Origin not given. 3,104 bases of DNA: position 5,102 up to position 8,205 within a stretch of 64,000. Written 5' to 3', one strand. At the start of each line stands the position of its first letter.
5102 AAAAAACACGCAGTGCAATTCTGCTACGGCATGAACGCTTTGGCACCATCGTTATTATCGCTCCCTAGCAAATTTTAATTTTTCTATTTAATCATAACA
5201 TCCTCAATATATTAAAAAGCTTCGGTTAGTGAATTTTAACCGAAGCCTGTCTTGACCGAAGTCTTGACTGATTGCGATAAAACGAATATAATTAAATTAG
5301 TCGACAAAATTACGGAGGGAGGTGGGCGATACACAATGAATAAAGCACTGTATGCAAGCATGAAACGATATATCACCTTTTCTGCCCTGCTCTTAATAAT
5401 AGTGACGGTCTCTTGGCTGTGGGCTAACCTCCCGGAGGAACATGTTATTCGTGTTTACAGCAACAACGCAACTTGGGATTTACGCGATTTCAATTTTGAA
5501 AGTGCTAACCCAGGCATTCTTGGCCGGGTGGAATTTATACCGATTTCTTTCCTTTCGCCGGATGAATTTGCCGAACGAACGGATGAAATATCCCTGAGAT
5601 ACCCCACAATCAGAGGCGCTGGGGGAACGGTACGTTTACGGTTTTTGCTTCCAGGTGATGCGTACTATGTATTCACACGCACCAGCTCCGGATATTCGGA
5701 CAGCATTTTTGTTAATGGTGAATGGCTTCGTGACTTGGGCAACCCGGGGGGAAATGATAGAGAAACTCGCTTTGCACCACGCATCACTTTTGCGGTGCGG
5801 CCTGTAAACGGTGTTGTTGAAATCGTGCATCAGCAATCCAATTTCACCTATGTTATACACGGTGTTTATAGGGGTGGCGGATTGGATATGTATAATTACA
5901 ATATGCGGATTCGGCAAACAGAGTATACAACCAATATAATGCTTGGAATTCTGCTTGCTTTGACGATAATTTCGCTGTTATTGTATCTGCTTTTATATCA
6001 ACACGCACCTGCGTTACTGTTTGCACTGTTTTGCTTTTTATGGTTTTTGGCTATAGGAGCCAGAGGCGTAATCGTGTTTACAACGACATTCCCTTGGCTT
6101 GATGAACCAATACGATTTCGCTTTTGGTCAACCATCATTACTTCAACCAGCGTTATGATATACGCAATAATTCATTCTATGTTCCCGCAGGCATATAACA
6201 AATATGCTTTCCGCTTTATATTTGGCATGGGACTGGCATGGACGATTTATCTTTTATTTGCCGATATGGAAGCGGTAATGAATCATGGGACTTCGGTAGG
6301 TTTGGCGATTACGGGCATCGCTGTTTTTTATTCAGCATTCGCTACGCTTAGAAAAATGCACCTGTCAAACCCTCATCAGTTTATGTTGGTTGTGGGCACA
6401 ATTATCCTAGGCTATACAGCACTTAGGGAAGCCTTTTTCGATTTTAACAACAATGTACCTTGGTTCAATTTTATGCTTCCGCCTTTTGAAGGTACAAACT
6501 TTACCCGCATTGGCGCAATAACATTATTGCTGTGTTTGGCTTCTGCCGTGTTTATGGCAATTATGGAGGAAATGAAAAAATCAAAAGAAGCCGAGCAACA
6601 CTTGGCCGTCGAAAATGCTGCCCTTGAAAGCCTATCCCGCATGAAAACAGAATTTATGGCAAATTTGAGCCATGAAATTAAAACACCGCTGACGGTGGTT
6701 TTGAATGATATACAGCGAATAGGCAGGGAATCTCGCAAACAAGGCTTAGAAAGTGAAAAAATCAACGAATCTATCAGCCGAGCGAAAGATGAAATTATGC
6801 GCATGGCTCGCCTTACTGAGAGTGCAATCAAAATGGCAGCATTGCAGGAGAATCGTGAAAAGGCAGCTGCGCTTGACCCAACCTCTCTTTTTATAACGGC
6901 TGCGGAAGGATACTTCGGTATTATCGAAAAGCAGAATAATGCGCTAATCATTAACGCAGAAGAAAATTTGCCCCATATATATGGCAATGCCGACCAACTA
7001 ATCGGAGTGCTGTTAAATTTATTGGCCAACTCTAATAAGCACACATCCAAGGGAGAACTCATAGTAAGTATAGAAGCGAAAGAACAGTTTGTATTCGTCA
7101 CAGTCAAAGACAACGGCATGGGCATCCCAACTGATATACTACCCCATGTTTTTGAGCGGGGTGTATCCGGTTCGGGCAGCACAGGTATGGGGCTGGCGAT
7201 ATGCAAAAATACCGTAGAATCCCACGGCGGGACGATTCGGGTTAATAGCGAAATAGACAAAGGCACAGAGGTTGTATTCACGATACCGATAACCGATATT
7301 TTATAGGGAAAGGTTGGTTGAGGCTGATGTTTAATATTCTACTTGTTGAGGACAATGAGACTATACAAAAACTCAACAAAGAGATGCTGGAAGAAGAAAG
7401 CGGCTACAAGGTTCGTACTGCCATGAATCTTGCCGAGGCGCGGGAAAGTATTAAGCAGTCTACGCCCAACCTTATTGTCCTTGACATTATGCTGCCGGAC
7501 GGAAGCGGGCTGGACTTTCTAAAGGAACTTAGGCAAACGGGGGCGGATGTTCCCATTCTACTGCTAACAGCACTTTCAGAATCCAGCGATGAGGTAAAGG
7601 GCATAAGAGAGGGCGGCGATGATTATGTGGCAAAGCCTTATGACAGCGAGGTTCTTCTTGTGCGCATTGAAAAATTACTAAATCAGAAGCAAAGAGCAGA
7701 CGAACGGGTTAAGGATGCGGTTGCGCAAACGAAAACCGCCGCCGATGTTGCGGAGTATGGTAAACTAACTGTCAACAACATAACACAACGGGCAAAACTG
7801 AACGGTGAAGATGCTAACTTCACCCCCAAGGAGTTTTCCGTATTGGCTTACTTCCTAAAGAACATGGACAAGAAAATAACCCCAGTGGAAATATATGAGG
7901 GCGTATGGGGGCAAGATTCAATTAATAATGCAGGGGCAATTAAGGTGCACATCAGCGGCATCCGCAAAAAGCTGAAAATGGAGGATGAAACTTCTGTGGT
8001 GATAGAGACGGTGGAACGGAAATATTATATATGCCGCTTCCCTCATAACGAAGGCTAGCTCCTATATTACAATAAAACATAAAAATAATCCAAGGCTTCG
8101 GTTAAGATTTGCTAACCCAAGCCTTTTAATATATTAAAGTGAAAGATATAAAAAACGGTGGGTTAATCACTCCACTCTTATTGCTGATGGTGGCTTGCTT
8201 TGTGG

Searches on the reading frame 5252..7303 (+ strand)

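Call 43: search_protein_families(library=pfam, proteins=[window:5252-7303:+], max_evalue=0.00001)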
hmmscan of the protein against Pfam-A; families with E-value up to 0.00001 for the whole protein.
window:5252-7303:+ (684 aa): 2 families
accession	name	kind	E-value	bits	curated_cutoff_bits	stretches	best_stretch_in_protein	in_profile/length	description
PF02518.31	HATPase_c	-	4e-24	85.6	26.4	1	579-681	2-110/111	Histidine kinase-, DNA gyrase B-, and HSP90-like ATPase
PF00512.31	HisKA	-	2.5e-09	37.5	26.9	1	464-530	1-62/66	His Kinase A (phospho-acceptor) domain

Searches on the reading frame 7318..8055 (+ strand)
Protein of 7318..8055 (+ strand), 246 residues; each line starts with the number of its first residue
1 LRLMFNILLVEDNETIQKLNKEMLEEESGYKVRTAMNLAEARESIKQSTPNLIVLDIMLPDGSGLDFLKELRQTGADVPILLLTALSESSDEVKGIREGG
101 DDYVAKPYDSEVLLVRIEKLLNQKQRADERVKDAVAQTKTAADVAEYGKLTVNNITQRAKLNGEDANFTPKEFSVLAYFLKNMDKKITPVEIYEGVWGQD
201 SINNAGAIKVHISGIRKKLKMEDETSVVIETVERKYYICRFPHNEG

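Call 43: search_protein_families(library=pfam, proteins=[window:7318-8055:+], max_evalue=0.00001)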
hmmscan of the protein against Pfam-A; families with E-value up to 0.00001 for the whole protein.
window:7318-8055:+ (246 aa): 2 families
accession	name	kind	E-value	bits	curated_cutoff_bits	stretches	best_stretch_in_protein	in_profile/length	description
PF00072.30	Response_reg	-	7.3e-28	97.4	30.2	1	7-117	1-110/111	Response regulator receiver domain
PF00486.34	Trans_reg_C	-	4.1e-14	52.8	26.2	1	163-235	1-73/77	Transcriptional regulatory protein, C terminal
